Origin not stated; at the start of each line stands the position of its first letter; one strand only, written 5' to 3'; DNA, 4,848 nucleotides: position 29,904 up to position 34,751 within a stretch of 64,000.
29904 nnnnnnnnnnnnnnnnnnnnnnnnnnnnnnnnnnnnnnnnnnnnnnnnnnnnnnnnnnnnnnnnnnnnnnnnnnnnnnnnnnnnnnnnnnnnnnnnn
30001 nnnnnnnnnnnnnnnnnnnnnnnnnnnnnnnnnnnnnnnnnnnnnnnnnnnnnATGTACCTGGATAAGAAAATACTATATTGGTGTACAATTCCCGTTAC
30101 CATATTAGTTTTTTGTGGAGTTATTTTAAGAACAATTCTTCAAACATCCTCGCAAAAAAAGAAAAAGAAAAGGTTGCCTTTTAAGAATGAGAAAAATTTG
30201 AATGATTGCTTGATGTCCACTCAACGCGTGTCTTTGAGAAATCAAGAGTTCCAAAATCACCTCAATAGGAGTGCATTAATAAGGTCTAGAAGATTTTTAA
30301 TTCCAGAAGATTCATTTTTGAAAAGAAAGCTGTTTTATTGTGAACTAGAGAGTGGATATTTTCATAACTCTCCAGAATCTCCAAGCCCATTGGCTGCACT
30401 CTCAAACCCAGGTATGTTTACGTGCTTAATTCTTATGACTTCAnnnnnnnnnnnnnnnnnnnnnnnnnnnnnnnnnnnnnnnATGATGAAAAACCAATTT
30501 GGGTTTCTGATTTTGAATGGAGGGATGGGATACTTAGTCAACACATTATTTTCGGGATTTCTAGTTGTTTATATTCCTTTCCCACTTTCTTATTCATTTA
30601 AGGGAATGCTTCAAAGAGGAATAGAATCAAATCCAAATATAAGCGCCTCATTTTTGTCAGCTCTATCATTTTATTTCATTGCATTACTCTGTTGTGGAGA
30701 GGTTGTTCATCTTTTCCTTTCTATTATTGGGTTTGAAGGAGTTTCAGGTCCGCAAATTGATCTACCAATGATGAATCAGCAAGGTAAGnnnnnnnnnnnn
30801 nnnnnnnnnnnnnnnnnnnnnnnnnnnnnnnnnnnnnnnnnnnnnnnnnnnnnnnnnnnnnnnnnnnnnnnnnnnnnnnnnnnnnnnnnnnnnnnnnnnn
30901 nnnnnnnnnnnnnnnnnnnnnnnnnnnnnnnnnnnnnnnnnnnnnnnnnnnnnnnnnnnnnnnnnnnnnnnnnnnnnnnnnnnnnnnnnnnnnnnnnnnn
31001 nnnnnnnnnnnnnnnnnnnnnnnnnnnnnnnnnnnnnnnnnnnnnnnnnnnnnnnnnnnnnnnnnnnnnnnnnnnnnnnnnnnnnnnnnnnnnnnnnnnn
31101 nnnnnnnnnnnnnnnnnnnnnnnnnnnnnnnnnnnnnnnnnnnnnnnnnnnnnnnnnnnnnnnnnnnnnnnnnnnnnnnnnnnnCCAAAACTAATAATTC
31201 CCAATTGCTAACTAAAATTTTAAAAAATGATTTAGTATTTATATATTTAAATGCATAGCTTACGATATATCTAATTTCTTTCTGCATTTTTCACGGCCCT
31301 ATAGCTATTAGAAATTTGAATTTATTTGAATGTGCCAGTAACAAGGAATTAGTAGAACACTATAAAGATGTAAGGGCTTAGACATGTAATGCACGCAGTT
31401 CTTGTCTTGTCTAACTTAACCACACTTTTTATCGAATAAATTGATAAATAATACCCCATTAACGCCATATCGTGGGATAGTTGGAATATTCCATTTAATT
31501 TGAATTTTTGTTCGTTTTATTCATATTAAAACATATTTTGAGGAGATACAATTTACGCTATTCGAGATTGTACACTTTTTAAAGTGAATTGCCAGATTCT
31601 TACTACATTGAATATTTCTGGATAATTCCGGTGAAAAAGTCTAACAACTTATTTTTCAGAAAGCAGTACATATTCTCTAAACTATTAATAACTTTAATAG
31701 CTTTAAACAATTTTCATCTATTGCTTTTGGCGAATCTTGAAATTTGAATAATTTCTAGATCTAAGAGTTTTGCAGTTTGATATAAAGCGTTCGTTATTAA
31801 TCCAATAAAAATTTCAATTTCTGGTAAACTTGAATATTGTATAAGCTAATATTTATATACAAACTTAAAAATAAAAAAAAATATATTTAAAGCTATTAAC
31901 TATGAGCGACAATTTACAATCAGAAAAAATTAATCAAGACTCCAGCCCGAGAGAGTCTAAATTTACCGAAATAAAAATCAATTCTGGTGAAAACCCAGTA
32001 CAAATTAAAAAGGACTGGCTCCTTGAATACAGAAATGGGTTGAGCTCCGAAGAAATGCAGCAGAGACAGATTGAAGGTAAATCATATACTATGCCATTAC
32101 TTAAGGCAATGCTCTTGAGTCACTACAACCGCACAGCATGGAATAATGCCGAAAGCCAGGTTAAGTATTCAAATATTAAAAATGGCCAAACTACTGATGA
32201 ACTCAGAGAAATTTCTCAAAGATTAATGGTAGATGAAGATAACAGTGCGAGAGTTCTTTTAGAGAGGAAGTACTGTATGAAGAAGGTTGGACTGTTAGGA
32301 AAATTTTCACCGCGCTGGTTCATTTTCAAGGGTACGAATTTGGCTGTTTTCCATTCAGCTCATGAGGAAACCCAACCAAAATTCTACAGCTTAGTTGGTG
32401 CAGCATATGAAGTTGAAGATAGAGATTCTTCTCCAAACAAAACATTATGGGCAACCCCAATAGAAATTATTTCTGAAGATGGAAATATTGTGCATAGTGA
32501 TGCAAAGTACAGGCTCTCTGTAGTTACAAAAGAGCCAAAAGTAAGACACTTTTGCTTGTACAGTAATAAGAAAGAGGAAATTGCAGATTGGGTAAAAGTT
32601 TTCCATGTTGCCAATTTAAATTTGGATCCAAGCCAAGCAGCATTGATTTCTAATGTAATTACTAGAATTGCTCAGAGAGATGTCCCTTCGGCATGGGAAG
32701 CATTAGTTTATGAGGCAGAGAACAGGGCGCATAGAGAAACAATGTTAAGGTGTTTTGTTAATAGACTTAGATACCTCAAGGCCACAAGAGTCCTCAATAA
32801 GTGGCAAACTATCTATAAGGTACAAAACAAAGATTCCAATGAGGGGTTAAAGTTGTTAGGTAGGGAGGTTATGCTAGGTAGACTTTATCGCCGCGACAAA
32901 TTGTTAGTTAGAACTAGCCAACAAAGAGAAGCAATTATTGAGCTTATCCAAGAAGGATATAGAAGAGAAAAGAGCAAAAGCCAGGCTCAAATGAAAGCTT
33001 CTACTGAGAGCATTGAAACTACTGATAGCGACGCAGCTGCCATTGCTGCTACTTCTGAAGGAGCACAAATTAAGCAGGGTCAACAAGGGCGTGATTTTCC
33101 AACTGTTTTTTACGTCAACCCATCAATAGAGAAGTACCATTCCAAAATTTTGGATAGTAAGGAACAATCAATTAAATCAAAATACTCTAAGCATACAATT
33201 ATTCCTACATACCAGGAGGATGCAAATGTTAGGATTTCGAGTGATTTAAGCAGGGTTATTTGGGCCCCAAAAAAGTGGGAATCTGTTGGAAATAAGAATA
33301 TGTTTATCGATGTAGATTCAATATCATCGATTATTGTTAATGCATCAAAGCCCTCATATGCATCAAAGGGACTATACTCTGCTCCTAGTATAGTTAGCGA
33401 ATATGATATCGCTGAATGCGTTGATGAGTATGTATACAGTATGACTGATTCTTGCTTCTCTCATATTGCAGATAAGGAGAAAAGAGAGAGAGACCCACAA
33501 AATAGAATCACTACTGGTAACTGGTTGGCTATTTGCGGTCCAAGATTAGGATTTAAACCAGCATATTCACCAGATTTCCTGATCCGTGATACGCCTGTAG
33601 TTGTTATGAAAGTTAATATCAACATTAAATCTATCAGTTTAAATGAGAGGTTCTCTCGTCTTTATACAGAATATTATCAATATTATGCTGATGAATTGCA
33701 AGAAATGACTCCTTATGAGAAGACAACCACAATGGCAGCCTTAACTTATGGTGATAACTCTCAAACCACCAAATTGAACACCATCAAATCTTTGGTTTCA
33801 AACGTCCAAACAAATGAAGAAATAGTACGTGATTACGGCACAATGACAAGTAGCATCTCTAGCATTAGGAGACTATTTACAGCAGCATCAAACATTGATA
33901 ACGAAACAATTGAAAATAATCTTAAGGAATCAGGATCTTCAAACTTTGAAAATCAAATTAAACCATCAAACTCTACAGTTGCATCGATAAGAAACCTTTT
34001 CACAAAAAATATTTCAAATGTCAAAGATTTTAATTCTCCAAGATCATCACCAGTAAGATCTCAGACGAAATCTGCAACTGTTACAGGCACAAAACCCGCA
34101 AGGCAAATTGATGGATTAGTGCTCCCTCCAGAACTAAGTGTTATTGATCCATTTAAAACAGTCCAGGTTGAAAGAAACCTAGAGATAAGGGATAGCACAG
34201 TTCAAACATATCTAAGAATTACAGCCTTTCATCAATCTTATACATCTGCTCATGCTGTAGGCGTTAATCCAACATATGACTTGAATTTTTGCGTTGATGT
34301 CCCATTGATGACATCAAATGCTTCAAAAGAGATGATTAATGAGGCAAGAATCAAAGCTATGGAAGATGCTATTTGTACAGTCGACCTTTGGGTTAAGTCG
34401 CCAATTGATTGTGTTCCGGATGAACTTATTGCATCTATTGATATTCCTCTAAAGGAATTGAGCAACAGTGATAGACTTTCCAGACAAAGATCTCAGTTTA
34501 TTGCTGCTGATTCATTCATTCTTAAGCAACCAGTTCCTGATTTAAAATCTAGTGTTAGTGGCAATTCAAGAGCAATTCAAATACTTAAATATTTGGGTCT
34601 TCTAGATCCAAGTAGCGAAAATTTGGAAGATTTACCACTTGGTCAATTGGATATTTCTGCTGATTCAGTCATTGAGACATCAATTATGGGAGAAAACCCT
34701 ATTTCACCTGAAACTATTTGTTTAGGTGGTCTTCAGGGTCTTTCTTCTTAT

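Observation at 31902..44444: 4180-aa intronless giant protein combining PH-like, degenerate TBC/RabGAP-like and a C-terminal LuxR/psq-like helix-turn-helix segment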

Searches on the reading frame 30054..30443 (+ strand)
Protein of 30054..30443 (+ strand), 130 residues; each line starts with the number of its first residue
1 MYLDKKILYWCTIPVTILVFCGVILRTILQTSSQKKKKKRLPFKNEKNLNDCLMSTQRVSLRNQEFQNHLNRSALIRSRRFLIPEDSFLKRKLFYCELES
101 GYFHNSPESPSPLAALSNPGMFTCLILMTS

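Call 18: search_protein_families(library=pfam, proteins=[window:30054-30443:+], max_evalue=0.01)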
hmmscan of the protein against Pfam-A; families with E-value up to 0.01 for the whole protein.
window:30054-30443:+ (130 aa): 1 family
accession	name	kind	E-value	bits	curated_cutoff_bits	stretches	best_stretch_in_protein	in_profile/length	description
PF01956.21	EMC3_TMCO1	-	0.0018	18.5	27.1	0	2-100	3-84/169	Integral membrane protein EMC3/TMCO1-like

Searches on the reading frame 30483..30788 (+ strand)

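Call 18: search_protein_families(library=pfam, proteins=[window:30483-30788:+], max_evalue=0.01)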
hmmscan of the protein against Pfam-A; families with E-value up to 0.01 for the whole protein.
window:30483-30788:+ (102 aa): 1 family
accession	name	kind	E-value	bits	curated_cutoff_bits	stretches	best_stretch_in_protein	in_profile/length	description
PF01956.21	EMC3_TMCO1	-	9.4e-15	55.2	27.1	1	1-80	90-166/169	Integral membrane protein EMC3/TMCO1-like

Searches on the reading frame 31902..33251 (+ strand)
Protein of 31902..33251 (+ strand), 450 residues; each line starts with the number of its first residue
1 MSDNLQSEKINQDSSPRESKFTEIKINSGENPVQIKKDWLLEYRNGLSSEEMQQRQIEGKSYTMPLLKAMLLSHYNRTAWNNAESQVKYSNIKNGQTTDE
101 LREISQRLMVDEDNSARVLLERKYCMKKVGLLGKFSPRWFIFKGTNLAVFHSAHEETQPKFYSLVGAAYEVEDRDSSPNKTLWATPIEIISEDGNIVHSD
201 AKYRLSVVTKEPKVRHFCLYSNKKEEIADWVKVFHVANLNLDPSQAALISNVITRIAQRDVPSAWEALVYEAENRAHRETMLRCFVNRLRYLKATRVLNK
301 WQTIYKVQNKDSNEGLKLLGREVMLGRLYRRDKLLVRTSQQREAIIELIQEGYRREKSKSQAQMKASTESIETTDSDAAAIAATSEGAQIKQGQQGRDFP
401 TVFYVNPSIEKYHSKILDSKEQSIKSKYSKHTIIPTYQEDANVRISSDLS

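Call 25: search_protein_families(library=pfam, proteins=[window:31902-33251:+], max_evalue=0.1)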
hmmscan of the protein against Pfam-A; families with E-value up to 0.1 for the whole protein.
window:31902-33251:+ (450 aa): 3 families
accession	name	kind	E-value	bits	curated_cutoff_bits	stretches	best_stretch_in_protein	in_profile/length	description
PF00169.35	PH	-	2.5e-05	25.2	25.1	1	126-235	8-101/105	PH domain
PF24881.1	DUF7739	-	0.063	14.3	27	0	235-278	43-87/98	Domain of unknown function (DUF7739)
PF23875.1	DUF7229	-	0.099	13.2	27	0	55-84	50-79/90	Domain of unknown function (DUF7229)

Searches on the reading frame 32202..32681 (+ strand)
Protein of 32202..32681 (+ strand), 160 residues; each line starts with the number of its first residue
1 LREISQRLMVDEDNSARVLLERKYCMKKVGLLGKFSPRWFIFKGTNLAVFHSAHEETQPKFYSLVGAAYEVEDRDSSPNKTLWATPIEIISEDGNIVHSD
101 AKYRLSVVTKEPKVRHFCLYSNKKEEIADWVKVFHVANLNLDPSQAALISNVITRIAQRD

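Call 8: search_protein_families(library=pfam, proteins=[window:32202-32681:+], max_evalue=10)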
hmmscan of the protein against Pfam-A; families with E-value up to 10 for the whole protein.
window:32202-32681:+ (160 aa): 3 families
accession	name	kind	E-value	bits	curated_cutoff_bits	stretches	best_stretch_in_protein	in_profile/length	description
PF00169.35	PH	-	3.7e-06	27.8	25.1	1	26-135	8-101/105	PH domain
PF06283.17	ThuA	-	0.02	15.6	33.4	1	41-78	76-110/209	Trehalose utilisation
PF15413.13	PH_11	-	0.03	15.2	30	1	26-135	9-99/101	Pleckstrin homology domain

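Call 34: search_solved_structures(query=window:32202-32681:+, max_evalue=10, show_alignments=1)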
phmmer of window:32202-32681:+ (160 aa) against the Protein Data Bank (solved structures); distinct sequences matched with E-value up to 10: 2.
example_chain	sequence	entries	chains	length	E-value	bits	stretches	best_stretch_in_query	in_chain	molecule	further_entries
7c94_B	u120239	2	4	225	0.41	13.7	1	23-67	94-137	Heavy chain of Fab fragment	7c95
2o6i_A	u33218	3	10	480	0.52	13.4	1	58-98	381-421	HD domain protein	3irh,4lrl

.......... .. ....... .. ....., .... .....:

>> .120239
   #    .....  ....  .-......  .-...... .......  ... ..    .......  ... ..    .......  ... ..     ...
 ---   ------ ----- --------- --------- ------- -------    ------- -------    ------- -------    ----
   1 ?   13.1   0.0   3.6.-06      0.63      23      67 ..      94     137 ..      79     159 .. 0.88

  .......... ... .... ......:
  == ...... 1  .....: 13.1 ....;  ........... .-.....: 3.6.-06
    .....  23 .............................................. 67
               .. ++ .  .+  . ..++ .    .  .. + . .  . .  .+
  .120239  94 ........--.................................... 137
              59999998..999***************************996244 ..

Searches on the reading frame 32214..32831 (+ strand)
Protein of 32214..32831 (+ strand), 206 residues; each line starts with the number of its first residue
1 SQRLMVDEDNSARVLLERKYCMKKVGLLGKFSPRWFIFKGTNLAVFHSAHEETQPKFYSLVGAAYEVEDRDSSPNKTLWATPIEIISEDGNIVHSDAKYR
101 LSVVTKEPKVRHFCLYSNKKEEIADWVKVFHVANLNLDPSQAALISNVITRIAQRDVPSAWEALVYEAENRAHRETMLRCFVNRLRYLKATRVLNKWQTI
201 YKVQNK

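Call 96: search_solved_structures(query=A5, max_evalue=1, show_alignments=1)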
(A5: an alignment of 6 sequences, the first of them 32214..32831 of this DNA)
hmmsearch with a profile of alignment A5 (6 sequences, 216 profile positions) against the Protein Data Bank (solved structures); distinct sequences matched with E-value up to 1: 13.
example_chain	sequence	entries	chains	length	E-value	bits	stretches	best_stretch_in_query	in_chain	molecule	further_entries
3tfm_A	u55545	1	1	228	0.0024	20.8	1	38-89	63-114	Myosin X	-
1vr8_A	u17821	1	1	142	0.04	16.8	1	72-138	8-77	GTP binding regulator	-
7kjz_A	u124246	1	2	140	0.047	16.6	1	42-151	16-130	Pleckstrin homology domain-containing family A member 7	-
3feh_A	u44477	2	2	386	0.048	16.6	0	104-145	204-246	Centaurin-alpha-1 | Arf-GAP with dual PH domain-containing protein 1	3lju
3fm8_C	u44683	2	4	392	0.05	16.5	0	104-145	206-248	Centaurin-alpha-1 | Arf-GAP with dual PH domain-containing protein 1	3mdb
7kjo_A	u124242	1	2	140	0.065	16.1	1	52-151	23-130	Pleckstrin homology domain-containing family A member 7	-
2dtc_A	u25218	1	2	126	0.089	15.7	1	34-85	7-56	RAL GUANINE NUCLEOTIDE EXCHANGE FACTOR RALGPS1A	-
2lul_A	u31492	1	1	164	0.13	15.2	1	37-96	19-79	Tyrosine-protein kinase Tec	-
7kk7_A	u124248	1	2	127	0.18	14.6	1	52-145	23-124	Pleckstrin homology domain-containing family A member 7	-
2ije_S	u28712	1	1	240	0.26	14.1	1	132-176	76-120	Guanine nucleotide-releasing protein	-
2dkp_A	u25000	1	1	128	0.4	13.6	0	20-76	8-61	Pleckstrin homology domain-containing family A member 5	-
4bbk_A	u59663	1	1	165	0.8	12.5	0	52-91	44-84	FERMITIN FAMILY HOMOLOG 1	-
1eaz_A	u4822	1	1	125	0.93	12.3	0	36-103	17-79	TANDEM PH DOMAIN CONTAINING PROTEIN-1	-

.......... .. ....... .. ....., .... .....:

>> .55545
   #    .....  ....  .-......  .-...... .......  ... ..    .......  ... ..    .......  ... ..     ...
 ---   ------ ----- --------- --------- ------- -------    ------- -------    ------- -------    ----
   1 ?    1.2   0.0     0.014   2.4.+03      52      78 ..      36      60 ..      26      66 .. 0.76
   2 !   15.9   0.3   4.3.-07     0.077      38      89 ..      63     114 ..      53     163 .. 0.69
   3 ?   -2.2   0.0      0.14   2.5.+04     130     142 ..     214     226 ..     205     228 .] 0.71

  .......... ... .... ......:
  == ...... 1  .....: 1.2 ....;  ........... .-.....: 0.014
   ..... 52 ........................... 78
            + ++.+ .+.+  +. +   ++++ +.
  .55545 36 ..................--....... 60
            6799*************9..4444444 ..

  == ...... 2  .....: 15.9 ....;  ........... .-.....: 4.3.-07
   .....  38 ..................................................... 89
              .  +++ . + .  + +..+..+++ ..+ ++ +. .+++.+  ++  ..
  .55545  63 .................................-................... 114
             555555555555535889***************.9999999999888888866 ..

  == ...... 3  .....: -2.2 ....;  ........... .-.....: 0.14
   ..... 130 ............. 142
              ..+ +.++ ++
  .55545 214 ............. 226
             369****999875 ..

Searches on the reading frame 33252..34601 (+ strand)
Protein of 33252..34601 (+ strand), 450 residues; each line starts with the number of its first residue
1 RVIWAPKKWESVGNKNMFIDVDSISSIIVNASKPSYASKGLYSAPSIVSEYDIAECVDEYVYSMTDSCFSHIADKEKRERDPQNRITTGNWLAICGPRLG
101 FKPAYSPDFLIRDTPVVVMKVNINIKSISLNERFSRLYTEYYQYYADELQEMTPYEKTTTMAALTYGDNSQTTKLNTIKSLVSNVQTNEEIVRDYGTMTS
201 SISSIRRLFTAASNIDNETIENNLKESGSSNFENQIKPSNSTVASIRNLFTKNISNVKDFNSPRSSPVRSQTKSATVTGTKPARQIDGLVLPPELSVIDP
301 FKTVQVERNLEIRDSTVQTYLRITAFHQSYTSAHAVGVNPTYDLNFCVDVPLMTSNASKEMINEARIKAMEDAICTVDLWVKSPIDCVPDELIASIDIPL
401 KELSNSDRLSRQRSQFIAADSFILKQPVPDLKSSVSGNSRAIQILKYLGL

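Call 25: search_protein_families(library=pfam, proteins=[window:33252-34601:+], max_evalue=0.1)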
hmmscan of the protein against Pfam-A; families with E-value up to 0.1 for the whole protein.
window:33252-34601:+ (450 aa): 1 family
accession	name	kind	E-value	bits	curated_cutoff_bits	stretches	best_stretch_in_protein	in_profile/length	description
PF14181.11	YqfQ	-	0.074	13.7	27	0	172-234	52-114/166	YqfQ-like protein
